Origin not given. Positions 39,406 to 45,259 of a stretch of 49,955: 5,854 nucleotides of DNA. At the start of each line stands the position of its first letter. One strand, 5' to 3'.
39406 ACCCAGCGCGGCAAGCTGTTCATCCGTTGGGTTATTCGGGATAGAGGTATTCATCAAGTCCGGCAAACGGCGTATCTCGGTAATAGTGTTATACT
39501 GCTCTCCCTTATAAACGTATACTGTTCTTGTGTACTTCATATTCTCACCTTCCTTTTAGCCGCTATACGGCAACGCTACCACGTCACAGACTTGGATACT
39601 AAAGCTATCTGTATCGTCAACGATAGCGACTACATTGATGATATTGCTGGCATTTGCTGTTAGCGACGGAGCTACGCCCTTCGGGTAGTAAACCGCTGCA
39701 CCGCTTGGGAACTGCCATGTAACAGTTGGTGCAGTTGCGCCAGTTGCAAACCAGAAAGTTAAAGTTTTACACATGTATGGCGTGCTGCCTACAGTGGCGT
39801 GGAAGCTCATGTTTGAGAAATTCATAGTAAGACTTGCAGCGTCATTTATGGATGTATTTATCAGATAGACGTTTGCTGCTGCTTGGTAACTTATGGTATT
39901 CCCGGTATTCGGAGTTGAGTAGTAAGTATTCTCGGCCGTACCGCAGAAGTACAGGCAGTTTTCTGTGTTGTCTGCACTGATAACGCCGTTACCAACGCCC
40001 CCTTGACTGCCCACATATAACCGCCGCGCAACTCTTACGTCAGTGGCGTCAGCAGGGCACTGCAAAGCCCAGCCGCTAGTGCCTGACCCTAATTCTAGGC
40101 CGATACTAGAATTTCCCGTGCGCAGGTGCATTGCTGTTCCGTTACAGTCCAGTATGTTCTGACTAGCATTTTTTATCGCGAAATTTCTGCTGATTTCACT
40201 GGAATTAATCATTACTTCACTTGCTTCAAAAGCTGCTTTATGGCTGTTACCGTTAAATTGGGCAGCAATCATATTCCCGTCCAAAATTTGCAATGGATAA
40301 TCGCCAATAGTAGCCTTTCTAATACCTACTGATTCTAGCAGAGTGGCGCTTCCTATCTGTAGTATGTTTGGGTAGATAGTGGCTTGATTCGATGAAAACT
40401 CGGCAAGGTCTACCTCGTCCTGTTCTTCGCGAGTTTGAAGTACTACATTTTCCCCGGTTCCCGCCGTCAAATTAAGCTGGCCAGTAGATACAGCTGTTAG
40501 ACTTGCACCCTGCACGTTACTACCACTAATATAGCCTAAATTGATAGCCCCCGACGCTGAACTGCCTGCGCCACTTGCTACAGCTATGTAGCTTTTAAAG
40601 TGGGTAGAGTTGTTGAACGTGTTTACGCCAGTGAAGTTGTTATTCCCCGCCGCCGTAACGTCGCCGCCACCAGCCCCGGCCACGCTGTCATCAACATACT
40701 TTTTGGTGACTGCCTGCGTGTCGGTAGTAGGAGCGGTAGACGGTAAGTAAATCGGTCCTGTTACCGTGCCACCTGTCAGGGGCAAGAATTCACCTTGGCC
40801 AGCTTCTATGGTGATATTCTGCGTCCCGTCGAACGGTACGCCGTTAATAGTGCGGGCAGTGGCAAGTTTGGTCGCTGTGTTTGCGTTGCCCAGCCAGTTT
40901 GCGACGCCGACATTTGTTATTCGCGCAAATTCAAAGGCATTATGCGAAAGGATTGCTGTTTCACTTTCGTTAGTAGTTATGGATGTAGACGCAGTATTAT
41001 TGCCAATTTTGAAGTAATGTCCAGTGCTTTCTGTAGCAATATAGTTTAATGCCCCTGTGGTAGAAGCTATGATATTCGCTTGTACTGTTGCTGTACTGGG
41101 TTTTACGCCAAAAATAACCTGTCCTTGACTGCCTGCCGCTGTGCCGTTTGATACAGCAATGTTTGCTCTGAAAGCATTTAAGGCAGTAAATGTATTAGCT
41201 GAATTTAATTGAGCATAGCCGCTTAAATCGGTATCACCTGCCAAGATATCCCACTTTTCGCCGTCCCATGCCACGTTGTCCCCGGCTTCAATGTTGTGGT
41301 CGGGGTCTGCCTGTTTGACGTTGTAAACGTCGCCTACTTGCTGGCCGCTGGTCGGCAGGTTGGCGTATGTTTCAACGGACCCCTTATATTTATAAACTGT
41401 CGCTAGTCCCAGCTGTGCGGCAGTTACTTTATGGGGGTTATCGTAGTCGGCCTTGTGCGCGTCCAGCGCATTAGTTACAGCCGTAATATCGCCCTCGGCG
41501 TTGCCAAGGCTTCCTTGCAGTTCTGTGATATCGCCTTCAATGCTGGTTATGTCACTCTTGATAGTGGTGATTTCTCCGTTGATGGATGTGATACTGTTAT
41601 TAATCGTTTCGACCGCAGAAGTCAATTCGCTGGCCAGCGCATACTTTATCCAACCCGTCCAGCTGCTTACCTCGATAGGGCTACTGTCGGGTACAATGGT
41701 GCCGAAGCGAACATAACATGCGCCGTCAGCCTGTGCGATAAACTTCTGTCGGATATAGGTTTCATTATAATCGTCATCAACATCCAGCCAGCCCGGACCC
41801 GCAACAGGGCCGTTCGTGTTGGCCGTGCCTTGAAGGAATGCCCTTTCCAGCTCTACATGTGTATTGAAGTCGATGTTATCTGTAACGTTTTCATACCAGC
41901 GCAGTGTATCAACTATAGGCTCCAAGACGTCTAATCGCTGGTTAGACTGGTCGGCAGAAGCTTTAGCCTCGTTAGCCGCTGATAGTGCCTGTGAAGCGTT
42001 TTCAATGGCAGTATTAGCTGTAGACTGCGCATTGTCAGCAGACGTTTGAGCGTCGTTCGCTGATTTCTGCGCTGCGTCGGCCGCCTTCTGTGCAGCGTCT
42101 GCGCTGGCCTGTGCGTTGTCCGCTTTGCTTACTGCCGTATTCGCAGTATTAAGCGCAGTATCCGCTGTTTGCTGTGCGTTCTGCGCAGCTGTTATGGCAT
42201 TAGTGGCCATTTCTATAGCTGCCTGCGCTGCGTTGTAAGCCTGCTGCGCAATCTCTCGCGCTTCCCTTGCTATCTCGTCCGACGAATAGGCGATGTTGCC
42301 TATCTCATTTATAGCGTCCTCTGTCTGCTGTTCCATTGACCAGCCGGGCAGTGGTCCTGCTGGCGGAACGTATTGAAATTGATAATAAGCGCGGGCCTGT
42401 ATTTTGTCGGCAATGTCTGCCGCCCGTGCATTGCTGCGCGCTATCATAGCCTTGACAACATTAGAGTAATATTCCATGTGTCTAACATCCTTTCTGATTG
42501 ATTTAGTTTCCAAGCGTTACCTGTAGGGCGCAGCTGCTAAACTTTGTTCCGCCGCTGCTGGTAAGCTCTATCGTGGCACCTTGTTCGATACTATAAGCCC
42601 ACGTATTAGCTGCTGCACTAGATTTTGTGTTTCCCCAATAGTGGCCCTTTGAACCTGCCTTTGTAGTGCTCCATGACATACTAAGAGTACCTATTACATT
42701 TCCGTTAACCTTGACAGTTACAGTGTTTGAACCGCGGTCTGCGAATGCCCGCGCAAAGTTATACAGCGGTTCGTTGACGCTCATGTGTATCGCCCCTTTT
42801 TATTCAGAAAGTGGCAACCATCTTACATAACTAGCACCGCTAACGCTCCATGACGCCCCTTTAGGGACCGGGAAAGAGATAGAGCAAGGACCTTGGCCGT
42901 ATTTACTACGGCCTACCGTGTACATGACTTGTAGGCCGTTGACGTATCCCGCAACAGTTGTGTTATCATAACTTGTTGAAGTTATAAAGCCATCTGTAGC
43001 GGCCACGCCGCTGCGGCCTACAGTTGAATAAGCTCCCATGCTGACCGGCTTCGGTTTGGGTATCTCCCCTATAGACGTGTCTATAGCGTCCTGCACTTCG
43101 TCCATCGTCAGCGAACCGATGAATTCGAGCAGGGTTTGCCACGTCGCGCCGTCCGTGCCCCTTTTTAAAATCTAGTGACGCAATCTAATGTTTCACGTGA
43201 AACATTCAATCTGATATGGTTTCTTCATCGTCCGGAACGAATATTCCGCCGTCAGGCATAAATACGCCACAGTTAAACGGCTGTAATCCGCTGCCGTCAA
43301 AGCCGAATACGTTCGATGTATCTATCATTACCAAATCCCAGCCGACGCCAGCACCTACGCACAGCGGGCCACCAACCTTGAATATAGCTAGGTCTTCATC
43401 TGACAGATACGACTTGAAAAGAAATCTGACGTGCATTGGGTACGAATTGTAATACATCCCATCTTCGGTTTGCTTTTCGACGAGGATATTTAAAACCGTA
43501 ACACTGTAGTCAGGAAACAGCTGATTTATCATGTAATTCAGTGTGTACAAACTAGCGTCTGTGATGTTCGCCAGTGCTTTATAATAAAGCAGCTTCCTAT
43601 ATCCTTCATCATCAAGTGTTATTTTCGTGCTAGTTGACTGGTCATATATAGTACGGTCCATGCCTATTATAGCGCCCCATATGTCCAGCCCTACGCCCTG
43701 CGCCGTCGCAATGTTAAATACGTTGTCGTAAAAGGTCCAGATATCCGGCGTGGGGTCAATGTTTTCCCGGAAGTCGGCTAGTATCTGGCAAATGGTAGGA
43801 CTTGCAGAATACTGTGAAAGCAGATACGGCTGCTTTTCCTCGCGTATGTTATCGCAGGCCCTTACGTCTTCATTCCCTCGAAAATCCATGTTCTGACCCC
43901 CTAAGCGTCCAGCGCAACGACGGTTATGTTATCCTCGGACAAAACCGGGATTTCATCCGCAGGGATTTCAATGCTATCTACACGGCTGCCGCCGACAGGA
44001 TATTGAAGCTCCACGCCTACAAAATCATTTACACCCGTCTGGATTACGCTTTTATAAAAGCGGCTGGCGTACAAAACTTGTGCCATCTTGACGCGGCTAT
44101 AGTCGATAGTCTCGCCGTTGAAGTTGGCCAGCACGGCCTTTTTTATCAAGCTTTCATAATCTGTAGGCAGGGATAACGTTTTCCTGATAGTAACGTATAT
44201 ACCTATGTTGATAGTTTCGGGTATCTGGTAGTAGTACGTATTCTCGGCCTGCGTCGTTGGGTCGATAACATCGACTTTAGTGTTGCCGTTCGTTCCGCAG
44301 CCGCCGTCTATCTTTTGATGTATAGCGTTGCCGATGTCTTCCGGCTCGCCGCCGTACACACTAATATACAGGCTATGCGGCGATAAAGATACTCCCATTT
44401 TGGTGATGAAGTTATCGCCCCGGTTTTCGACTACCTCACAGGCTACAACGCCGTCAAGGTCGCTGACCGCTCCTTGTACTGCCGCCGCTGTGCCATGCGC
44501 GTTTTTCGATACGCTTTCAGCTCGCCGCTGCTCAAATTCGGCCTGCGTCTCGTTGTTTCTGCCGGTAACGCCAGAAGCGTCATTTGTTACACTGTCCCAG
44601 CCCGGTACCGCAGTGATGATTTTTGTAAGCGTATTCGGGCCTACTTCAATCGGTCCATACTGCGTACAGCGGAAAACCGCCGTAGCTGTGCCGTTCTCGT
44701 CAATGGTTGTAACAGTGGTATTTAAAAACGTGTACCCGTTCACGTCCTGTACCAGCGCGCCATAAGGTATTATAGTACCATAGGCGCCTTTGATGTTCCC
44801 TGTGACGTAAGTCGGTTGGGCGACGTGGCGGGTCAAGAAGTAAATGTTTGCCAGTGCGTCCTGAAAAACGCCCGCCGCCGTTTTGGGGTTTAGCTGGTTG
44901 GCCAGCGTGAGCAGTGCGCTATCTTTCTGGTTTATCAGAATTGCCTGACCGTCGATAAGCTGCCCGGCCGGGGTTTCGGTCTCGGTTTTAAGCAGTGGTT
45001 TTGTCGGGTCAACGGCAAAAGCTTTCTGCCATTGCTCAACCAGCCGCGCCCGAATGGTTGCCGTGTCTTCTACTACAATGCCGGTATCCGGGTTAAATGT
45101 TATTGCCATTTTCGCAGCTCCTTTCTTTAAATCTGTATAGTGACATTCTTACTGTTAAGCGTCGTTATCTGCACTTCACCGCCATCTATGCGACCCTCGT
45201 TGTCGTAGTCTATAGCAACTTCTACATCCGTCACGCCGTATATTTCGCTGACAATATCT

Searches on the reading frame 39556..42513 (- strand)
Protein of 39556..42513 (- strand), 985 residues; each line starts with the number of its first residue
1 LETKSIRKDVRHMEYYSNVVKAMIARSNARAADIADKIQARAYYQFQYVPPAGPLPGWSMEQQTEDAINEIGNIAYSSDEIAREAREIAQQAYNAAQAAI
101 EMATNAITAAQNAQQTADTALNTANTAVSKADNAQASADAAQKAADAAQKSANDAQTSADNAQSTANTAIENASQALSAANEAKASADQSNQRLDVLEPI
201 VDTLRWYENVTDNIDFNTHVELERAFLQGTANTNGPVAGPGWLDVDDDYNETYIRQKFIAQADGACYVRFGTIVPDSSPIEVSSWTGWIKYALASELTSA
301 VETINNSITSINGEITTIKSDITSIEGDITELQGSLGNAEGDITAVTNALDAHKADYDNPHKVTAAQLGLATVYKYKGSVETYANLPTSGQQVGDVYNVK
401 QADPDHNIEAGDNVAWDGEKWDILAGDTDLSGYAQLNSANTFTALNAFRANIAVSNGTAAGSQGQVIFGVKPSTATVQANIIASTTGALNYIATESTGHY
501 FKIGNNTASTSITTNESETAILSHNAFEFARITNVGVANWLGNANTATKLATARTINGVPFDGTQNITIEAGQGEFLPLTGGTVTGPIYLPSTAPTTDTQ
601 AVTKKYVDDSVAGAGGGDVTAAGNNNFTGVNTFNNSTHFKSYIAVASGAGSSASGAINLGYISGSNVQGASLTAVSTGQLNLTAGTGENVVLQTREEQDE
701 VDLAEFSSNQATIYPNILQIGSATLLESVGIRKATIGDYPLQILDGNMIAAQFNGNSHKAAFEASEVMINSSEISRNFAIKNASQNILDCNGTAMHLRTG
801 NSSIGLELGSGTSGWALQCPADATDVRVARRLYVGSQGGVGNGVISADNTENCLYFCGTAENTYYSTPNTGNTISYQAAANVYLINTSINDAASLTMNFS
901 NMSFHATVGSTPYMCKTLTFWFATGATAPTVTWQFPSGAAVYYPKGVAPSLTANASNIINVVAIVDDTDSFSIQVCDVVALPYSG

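Call 20: search_protein_families(library=phrogs, proteins=[window:39556-42513:-], max_evalue=0.00001)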
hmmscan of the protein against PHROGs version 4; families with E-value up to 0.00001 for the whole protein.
window:39556-42513:- (985 aa): 6 families
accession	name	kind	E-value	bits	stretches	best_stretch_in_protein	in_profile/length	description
phrog_13481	-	tail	1.5e-11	45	1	77-191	141-256/596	tail fiber protein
phrog_25042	-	tail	4.1e-09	36.5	1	77-190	137-252/632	tail fiber protein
phrog_1833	-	tail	1.7e-08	35.4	1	513-573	182-245/322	tail fiber protein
phrog_13173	-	tail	3e-08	33.7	1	73-188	114-235/674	tail fiber protein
phrog_19280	-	unknown function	5.4e-08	32.9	1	87-189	121-223/623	-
phrog_4242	-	tail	1.8e-07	31.9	1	77-506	185-604/628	tail fiber protein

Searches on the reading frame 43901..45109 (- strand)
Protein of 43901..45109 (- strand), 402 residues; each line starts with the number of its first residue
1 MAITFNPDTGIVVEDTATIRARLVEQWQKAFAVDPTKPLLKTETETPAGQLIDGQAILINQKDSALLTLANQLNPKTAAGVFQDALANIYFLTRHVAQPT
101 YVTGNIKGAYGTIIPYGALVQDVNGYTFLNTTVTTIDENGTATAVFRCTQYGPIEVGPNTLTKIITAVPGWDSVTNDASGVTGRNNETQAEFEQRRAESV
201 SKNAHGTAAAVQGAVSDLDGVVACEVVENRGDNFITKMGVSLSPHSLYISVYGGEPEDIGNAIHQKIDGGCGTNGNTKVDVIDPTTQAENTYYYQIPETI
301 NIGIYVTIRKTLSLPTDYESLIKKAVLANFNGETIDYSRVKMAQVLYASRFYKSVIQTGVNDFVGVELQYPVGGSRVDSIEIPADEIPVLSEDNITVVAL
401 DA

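Call 18: search_protein_families(library=pfam, proteins=[window:43901-45109:-], max_evalue=0.01)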
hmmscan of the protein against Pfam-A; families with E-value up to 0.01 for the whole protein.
window:43901-45109:- (402 aa): 1 family
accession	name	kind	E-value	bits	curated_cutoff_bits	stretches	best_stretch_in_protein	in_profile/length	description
PF04865.19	Baseplate_J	-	2.3e-14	53.8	21.1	1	86-229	8-156/255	Baseplate J-like protein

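Call 19: search_protein_families(library=phrogs, proteins=[window:43901-45109:-], max_evalue=0.001)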
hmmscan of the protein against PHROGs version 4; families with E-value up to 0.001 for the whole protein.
window:43901-45109:- (402 aa): 3 families
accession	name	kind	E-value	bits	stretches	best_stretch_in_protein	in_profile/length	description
phrog_6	-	tail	4.9e-54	184.9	1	7-399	63-407/548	baseplate wedge subunit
phrog_30339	-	unknown function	2.1e-19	70.9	1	8-135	18-140/150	-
phrog_34452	-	unknown function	0.00072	20.3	0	76-177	69-172/175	-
